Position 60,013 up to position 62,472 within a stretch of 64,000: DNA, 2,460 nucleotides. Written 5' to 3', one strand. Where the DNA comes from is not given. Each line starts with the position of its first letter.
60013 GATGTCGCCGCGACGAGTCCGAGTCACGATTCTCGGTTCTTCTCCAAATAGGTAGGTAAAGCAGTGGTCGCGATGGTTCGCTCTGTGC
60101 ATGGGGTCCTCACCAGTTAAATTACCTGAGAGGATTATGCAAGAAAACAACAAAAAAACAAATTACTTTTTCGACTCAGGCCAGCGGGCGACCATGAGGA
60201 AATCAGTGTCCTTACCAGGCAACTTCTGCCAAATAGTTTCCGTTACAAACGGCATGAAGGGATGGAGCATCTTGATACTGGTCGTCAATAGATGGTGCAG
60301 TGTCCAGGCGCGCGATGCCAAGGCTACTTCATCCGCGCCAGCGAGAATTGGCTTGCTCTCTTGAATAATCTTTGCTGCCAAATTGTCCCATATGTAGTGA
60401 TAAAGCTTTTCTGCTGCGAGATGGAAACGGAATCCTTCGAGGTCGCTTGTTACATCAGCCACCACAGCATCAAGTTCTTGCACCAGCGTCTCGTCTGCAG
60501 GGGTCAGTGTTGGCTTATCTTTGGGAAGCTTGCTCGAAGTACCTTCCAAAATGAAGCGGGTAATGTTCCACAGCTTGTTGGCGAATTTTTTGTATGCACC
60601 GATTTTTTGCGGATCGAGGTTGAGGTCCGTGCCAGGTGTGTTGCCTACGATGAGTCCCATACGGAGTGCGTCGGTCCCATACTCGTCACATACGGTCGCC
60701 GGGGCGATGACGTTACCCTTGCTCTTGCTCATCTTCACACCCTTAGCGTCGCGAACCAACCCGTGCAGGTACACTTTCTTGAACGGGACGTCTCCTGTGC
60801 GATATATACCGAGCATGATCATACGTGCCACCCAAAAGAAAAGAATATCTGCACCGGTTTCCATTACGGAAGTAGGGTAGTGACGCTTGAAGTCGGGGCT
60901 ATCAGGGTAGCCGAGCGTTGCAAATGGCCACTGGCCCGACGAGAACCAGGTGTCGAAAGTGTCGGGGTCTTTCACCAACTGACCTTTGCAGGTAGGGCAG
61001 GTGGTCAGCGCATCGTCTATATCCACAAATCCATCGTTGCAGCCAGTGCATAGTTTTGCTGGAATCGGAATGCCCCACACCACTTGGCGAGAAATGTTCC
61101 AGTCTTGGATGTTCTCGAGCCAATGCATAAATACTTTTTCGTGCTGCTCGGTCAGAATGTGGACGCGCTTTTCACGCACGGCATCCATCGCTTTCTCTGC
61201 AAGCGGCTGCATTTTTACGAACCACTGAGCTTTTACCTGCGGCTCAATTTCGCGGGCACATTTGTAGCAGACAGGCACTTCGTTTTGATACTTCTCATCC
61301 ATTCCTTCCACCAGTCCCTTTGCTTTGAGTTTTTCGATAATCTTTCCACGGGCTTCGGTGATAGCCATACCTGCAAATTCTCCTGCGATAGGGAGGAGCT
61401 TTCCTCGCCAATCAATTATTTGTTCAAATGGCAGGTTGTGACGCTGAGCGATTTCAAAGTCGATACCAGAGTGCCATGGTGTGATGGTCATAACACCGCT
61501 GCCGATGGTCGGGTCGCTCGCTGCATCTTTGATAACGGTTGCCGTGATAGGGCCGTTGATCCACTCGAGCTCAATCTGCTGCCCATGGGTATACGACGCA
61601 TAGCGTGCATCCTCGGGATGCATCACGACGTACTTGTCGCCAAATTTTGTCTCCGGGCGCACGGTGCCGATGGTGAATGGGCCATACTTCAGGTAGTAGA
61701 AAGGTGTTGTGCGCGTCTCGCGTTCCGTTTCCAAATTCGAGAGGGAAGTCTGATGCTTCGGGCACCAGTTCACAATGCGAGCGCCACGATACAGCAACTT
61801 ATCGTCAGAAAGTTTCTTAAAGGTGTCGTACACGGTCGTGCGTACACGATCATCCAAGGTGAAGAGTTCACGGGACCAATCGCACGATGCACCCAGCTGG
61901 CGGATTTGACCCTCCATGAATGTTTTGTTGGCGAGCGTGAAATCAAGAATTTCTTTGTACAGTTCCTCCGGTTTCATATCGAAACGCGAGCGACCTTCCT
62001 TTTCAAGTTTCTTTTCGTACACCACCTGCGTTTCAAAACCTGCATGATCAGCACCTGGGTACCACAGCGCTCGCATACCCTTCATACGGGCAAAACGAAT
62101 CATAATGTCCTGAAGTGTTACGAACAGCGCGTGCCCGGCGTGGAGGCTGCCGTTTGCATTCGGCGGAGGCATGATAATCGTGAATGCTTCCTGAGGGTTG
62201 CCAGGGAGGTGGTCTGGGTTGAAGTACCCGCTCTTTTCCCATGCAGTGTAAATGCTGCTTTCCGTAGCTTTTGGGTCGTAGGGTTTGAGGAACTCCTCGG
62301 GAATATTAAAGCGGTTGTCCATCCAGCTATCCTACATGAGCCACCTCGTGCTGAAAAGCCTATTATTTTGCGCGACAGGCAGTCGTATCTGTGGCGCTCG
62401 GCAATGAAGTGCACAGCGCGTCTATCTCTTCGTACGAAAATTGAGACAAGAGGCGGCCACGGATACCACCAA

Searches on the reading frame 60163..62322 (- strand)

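Call 76: search_protein_families(library=pfam, proteins=[window:60163-62322:-], max_evalue=0.00001)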
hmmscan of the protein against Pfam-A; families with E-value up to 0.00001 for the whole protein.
window:60163-62322:- (719 aa): 3 families
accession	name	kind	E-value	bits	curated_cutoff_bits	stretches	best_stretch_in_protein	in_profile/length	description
PF00133.28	tRNA-synt_1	-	1.6e-123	413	22.7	2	24-422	2-245/414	tRNA synthetases class I (I, L, M and V)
PF08264.19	Anticodon_1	-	2.5e-25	89.5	25.1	1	610-718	1-107/148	Anticodon-binding domain of tRNA ligase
PF09334.17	tRNA-synt_1g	-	1.3e-22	80.6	20.1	1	349-422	166-239/391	tRNA synthetases class I (M)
